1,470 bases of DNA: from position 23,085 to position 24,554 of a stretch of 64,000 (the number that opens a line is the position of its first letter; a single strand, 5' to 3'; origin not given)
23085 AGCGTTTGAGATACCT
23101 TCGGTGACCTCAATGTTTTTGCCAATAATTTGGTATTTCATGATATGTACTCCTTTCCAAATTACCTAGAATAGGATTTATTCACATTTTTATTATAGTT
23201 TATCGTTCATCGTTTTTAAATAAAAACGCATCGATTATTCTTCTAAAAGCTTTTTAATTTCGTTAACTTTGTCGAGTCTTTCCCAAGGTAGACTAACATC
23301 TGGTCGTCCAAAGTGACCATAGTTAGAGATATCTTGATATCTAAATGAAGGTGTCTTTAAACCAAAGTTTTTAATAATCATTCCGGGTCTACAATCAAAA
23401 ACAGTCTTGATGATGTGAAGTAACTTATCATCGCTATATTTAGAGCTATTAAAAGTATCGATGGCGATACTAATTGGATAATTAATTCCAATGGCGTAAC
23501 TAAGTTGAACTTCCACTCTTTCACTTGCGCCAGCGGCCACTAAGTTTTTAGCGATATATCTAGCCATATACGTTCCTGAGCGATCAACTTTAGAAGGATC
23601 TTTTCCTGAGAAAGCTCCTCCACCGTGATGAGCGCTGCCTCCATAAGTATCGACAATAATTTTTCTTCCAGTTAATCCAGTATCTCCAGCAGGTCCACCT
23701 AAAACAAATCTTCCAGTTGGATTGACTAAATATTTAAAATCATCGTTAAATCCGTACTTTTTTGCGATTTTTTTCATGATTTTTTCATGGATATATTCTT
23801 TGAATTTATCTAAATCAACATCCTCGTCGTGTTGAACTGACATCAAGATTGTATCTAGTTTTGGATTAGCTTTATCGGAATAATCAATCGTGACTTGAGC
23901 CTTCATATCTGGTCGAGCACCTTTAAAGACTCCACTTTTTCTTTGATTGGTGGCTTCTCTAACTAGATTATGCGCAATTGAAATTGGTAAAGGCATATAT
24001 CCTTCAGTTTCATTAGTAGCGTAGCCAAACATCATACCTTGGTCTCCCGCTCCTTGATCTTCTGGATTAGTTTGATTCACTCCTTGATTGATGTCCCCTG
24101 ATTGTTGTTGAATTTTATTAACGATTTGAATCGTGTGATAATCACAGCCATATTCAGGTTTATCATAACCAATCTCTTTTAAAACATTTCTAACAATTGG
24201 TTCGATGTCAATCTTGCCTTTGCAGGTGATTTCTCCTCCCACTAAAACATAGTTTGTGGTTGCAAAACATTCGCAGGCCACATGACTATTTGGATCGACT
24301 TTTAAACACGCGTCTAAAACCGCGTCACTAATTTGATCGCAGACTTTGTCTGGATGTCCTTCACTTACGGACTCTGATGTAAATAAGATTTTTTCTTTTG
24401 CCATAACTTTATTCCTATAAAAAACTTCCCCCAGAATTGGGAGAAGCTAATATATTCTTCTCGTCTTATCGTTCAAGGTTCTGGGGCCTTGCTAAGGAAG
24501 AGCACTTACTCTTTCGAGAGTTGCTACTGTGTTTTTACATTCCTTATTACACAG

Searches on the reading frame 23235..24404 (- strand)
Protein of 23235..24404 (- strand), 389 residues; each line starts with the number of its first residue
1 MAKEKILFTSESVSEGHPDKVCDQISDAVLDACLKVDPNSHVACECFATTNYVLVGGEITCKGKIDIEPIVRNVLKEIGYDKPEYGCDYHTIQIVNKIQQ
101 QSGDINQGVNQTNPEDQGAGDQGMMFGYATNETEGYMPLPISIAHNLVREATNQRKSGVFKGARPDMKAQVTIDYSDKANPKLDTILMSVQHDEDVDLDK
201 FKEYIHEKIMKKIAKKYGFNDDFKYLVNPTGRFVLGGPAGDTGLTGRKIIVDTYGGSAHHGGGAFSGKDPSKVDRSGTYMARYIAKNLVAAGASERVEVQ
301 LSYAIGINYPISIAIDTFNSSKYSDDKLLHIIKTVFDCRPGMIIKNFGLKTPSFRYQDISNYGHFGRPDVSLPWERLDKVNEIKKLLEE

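Call 9: find_related_loci(query=window:23238-24404:-, collection=genome_contigs, flank=1500)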
Query window:23238-24404:- (389 aa) in genome_contigs; peptide patterns used: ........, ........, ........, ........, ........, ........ (x = any residue, [..] = any of these).
600 stretches matched a pattern (row limit reached: there are more); 600 encode a relative of the query (tblastn E <= 1e-3); the best 80 are kept; 80 distinct loci.
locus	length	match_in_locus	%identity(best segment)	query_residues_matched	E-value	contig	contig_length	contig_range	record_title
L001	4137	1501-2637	62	3-388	2e-158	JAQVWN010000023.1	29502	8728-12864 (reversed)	MAG: Thomasclavelia sp. isolate STF2_103 NODE_3462_length_29502_cov_7.881838_Sandtown_F2, whole genome shotgun sequence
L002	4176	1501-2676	55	4-387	4e-141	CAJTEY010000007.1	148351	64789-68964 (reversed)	Lachnospiraceae bacterium isolate B79_4_CH_BP genome assembly, contig: MGBC000131.7, whole genome shotgun sequence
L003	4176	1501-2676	54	4-387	1e-138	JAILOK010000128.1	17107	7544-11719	MAG: Lachnospiraceae bacterium isolate RUI304 k141_13163925_flag=0_multi=17.9900_len=17107, whole genome shotgun sequenc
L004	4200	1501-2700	54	4-387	6e-139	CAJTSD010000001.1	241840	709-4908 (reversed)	MAG TPA_asm: uncultured Lachnospiraceae bacterium isolate MGBC110218 genome assembly, contig: MGBC110218.1, whole genome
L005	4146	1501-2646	55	4-387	8e-139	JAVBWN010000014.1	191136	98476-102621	MAG: Acholeplasma sp. isolate ZNE14_Bin79 all_Scaff004250, whole genome shotgun sequence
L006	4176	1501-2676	54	4-387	8e-139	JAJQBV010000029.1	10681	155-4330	MAG: Clostridiales bacterium isolate C.4_9 NODE_907_length_10681_cov_5.869095, whole genome shotgun sequence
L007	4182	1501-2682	55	4-387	7e-138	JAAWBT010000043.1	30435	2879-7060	MAG: Lachnospiraceae bacterium isolate ABMPRH_296_4 k141_929844, whole genome shotgun sequence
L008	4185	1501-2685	53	4-388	1e-137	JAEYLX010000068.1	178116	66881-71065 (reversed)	MAG: Bacillota bacterium isolate OH_HFB_53 k127_2039511, whole genome shotgun sequence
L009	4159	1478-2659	54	5-389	5e-138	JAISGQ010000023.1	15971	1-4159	MAG: Oscillospiraceae bacterium isolate Hm464_bin109 k119_2360380, whole genome shotgun sequence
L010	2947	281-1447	54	3-383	1e-139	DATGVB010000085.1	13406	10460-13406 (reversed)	MAG TPA_asm: Tetragenococcus sp. isolate SMAG_U10545 k141_1321462, whole genome shotgun sequence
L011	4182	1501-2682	54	4-387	8e-137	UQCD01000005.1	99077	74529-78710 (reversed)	uncultured Clostridiales bacterium isolate UMGS134 genome assembly, contig: NODE_79_length_99077_cov_51.300630, whole ge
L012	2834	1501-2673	55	5-387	5e-139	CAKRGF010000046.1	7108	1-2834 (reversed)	MAG: uncultured Eubacterium sp. isolate REFINED_METABAT215_TOP10_CONTIGS_1500_ASSEMBLY_K77_MERGED__Hadza_MoBio_hadza-I-L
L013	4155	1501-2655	53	7-384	2e-137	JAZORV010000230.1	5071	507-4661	MAG: Acutalibacteraceae bacterium isolate T1900045550_YK20190244.MAGScoT_cleanbin_000040 SGB_7873_k141_1696164, whole ge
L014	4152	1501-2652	56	1-386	2e-135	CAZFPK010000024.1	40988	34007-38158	MAG TPA_asm: uncultured Candidatus Cloacimonadota bacterium isolate SRP077602_co5_585 genome assembly, contig: NODE_4604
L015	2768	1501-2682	54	4-387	4e-138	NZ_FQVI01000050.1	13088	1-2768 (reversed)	Lactonifactor longoviformis DSM 17459, whole genome shotgun sequence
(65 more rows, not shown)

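Call 12: find_homologous_proteins(query=window:23238-24404:-, max_evalue=1e-100)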
Query window:23238-24404:- (389 aa): 7937 proteins with E <= 1e-100 among 8000 candidates; the best 120 are listed.
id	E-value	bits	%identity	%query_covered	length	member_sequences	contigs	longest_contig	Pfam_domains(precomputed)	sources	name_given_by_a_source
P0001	3.6e-243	825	91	100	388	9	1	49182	PF00438.26,PF02772.22,PF02773.22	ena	-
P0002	2.0e-228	776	84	100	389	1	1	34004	PF00438.26,PF02772.22,PF02773.22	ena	-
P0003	7.3e-220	748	81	100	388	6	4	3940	PF00438.26,PF02772.22,PF02773.22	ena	-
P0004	1.4e-219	747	82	100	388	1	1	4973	PF00438.26,PF02772.22,PF02773.22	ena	-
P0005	1.3e-218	744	80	100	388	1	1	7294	PF00438.26,PF02772.22,PF02773.22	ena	-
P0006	2.1e-218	743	81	100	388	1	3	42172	PF00438.26,PF02772.22,PF02773.22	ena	-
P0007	7.3e-218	741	81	100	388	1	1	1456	PF00438.26,PF02772.22,PF02773.22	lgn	-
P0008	9.9e-218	741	80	99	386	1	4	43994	PF00438.26,PF02772.22,PF02773.22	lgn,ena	-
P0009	1.1e-217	741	80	99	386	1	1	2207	PF00438.26,PF02772.22,PF02773.22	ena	-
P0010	1.4e-217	740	81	99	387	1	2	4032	PF00438.26,PF02772.22,PF02773.22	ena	-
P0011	2.2e-217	740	80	99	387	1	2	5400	PF00438.26,PF02772.22,PF02773.22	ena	-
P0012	3.4e-217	739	81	100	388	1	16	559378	PF00438.26,PF02772.22,PF02773.22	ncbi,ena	-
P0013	4.8e-217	739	80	99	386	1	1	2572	PF00438.26,PF02772.22,PF02773.22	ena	-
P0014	5.0e-217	739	81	100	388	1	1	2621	PF00438.26,PF02772.22,PF02773.22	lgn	-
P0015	9.9e-217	738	81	100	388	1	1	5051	PF00438.26,PF02772.22,PF02773.22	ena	-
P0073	3.6e-211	719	78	99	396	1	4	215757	PF00438.26,PF02772.22,PF02773.22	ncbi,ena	-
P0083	1.4e-208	711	78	99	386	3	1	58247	PF00438.26,PF02772.22,PF02773.22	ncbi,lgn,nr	ncbi:MAG: methionine adenosyltransferase [Bacilli bacterium]|nr:methionine adenosyltransferase [Baci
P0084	2.2e-208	710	76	99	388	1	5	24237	PF00438.26,PF02772.22,PF02773.22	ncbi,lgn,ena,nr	ncbi:MAG: methionine adenosyltransferase [Bacilli bacterium]|nr:methionine adenosyltransferase [Baci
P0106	1.8e-200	684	74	100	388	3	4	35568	PF00438.26,PF02772.22,PF02773.22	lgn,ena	-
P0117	4.1e-199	680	73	100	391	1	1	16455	PF00438.26,PF02772.22,PF02773.22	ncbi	-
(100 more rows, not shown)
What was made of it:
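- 23235..24404 (-): metK (S-adenosylmethionine synthetase), the regulated gene. SD AGGA at 24416-24413. Pfam S-AdoMet_synt N/M/C domains on homologues (call 12).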

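Call 14: find_encoding_contigs(protein=P0001, flank=1500, max_places=3)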
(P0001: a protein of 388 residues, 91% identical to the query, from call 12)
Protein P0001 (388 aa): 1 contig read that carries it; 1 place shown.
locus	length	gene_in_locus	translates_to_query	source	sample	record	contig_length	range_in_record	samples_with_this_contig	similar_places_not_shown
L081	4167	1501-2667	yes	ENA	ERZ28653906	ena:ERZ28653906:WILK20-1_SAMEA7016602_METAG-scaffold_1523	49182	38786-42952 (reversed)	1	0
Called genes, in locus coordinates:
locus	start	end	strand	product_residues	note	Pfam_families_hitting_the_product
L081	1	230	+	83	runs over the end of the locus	PF12637:TSCPD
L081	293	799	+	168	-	-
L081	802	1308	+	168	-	-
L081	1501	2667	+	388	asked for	PF00438:S-AdoMet_synt_N, PF02772:S-AdoMet_synt_M, PF02773:S-AdoMet_synt_C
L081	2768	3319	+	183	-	PF02482:Ribosomal_S30AE, PF16321:Ribosom_S30AE_C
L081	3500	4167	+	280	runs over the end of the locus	-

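Call 15: find_encoding_contigs(protein=P0002, flank=1500, max_places=3)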
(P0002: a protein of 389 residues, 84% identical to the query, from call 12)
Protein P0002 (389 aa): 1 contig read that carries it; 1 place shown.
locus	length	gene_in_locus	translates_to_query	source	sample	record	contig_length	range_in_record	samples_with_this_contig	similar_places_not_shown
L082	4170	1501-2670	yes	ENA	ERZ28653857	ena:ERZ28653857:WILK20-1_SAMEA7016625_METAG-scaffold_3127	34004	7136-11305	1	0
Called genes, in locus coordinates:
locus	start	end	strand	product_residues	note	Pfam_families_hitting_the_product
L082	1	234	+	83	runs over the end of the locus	PF12637:TSCPD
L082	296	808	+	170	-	-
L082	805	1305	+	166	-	-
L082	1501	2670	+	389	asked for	PF00438:S-AdoMet_synt_N, PF02772:S-AdoMet_synt_M, PF02773:S-AdoMet_synt_C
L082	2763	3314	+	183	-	PF02482:Ribosomal_S30AE, PF16321:Ribosom_S30AE_C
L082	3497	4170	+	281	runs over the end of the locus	-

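Call 16: find_encoding_contigs(protein=P0012, flank=1500, max_places=4)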
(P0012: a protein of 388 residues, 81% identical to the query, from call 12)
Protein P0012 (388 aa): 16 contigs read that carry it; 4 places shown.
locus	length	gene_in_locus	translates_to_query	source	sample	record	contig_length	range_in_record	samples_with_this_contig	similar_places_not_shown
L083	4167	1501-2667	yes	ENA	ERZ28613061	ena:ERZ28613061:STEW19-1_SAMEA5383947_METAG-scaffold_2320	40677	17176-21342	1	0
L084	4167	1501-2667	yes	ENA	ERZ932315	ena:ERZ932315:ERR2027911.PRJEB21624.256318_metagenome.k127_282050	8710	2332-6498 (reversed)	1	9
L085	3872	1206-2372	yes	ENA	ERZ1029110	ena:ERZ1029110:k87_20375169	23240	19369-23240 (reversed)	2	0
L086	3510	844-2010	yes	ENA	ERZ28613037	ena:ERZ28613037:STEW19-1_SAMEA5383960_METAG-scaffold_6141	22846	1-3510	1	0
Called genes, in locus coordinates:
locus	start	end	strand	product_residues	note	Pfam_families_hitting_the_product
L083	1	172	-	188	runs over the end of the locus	-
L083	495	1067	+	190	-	PF06130:PTAC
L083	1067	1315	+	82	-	PF12637:TSCPD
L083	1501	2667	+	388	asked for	PF00438:S-AdoMet_synt_N, PF02772:S-AdoMet_synt_M, PF02773:S-AdoMet_synt_C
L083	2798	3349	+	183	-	PF02482:Ribosomal_S30AE, PF16321:Ribosom_S30AE_C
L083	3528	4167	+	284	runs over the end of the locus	-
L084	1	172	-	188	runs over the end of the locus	-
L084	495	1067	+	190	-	PF06130:PTAC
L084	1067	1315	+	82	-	PF12637:TSCPD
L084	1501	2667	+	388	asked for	PF00438:S-AdoMet_synt_N, PF02772:S-AdoMet_synt_M, PF02773:S-AdoMet_synt_C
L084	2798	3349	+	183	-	PF02482:Ribosomal_S30AE, PF16321:Ribosom_S30AE_C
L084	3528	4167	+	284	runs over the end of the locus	-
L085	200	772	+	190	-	PF06130:PTAC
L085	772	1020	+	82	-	PF12637:TSCPD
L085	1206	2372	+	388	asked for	PF00438:S-AdoMet_synt_N, PF02772:S-AdoMet_synt_M, PF02773:S-AdoMet_synt_C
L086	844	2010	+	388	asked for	PF00438:S-AdoMet_synt_N, PF02772:S-AdoMet_synt_M, PF02773:S-AdoMet_synt_C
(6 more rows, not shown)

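Call 20: find_encoding_contigs(protein=P0073, flank=1500, max_places=2)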
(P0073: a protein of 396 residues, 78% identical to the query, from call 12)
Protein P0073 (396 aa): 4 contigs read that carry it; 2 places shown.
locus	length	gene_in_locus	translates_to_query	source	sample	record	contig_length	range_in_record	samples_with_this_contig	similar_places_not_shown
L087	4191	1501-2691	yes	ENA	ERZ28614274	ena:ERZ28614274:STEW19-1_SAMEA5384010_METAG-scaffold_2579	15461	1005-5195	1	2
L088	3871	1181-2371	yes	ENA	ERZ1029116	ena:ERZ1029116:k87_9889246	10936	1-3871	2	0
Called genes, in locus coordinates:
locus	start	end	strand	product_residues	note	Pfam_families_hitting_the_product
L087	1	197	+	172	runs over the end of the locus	-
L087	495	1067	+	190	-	PF06130:PTAC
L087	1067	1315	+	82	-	PF12637:TSCPD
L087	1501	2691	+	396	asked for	PF00438:S-AdoMet_synt_N, PF02772:S-AdoMet_synt_M, PF02773:S-AdoMet_synt_C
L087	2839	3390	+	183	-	PF02482:Ribosomal_S30AE, PF16321:Ribosom_S30AE_C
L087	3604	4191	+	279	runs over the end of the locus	-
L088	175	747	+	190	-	PF06130:PTAC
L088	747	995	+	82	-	PF12637:TSCPD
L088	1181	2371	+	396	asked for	PF00438:S-AdoMet_synt_N, PF02772:S-AdoMet_synt_M, PF02773:S-AdoMet_synt_C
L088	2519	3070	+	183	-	PF02482:Ribosomal_S30AE, PF16321:Ribosom_S30AE_C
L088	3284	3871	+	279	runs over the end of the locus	-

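Call 21: find_encoding_contigs(protein=P0084, flank=1500, max_places=2)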
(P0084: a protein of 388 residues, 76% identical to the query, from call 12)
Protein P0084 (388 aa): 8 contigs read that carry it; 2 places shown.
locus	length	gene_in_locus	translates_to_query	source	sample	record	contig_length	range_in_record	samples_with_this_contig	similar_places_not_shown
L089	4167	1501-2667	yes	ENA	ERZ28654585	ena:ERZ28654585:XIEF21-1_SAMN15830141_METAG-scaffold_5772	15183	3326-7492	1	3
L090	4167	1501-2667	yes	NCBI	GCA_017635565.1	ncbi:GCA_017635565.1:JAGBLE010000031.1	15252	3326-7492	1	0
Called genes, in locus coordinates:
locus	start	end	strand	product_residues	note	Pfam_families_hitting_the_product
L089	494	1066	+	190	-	PF06130:PTAC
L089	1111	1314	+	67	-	PF12637:TSCPD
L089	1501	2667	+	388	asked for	PF00438:S-AdoMet_synt_N, PF02772:S-AdoMet_synt_M, PF02773:S-AdoMet_synt_C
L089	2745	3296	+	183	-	PF02482:Ribosomal_S30AE, PF16321:Ribosom_S30AE_C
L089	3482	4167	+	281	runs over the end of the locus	-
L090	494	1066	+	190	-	PF06130:PTAC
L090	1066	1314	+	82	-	PF12637:TSCPD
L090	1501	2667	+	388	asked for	PF00438:S-AdoMet_synt_N, PF02772:S-AdoMet_synt_M, PF02773:S-AdoMet_synt_C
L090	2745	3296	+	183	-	PF02482:Ribosomal_S30AE, PF16321:Ribosom_S30AE_C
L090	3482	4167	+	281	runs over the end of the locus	-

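Call 22: find_encoding_contigs(protein=P0117, flank=1500, max_places=2)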
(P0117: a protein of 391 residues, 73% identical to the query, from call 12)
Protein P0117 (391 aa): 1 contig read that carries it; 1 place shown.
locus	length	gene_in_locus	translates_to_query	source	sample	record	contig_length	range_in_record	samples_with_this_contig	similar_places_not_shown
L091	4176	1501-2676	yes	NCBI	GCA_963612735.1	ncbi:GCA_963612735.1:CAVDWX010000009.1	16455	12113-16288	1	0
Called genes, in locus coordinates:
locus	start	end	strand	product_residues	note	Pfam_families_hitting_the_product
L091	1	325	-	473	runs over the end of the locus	PF03448:MgtE_N, PF00571:CBS, PF01769:MgtE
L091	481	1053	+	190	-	PF06130:PTAC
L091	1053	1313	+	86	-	PF12637:TSCPD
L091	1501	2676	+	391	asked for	PF00438:S-AdoMet_synt_N, PF02772:S-AdoMet_synt_M, PF02773:S-AdoMet_synt_C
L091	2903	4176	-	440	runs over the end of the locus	-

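Call 23: find_encoding_contigs(protein=P0106, flank=1500, max_places=2)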
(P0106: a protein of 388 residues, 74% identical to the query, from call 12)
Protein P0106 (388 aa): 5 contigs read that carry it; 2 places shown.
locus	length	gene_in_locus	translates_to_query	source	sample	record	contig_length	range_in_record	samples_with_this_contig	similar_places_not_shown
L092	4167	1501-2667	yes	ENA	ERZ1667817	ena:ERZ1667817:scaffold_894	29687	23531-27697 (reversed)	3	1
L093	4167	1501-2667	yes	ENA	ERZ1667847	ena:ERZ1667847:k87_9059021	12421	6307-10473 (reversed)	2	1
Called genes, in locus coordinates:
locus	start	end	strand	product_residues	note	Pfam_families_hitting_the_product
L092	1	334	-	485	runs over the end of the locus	PF03448:MgtE_N, PF00571:CBS, PF01769:MgtE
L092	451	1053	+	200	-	PF06130:PTAC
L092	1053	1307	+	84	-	PF12637:TSCPD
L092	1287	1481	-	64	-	-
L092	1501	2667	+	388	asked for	PF00438:S-AdoMet_synt_N, PF02772:S-AdoMet_synt_M, PF02773:S-AdoMet_synt_C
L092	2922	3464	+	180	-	PF02482:Ribosomal_S30AE, PF16321:Ribosom_S30AE_C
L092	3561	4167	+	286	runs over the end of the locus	PF00702:Hydrolase (faint), PF08282:Hydrolase_3, PF05116:S6PP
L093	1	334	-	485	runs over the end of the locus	PF03448:MgtE_N, PF00571:CBS, PF01769:MgtE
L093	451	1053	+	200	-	PF06130:PTAC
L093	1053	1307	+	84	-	PF12637:TSCPD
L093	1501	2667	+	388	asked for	PF00438:S-AdoMet_synt_N, PF02772:S-AdoMet_synt_M, PF02773:S-AdoMet_synt_C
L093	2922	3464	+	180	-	PF02482:Ribosomal_S30AE, PF16321:Ribosom_S30AE_C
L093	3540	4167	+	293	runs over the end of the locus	PF00702:Hydrolase (faint), PF08282:Hydrolase_3, PF05116:S6PP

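Call 65: list_cluster_members(proteins=[window:23238-24404:-, P0012, P0083, P0117])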
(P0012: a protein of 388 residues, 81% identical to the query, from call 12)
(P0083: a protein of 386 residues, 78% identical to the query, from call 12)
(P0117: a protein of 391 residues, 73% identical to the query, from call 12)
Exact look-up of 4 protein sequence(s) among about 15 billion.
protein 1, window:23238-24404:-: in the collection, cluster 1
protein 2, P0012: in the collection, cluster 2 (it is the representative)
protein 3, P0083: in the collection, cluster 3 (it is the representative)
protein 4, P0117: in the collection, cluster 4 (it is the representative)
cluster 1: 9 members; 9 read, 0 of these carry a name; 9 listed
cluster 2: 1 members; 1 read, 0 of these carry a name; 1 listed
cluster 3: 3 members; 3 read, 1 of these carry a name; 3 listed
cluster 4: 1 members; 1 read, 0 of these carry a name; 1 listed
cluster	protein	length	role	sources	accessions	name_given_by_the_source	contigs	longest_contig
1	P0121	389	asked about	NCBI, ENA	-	-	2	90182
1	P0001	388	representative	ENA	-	-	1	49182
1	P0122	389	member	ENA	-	-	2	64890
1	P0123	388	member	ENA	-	-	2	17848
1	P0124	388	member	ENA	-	-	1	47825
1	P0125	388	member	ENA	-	-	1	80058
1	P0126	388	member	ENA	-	-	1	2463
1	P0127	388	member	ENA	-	-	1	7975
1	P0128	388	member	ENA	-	-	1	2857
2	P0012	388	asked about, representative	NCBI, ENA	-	-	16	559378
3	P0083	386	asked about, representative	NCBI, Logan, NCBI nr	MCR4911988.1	MAG: methionine adenosyltransferase [Bacilli bacterium] | methionine adenosyltransferase [Bacilli bacterium]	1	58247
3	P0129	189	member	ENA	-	-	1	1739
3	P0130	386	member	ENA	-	-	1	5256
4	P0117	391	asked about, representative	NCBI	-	-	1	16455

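Call 66: find_encoding_contigs(protein=window:23235-24404:-, flank=300, max_places=3)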
Protein window:23235-24404:- (389 aa): no gene with exactly this product is on record in the collection.
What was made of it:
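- Tried and rejected: Looking up the window's own MetK to name the source assembly found no record (call 66).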
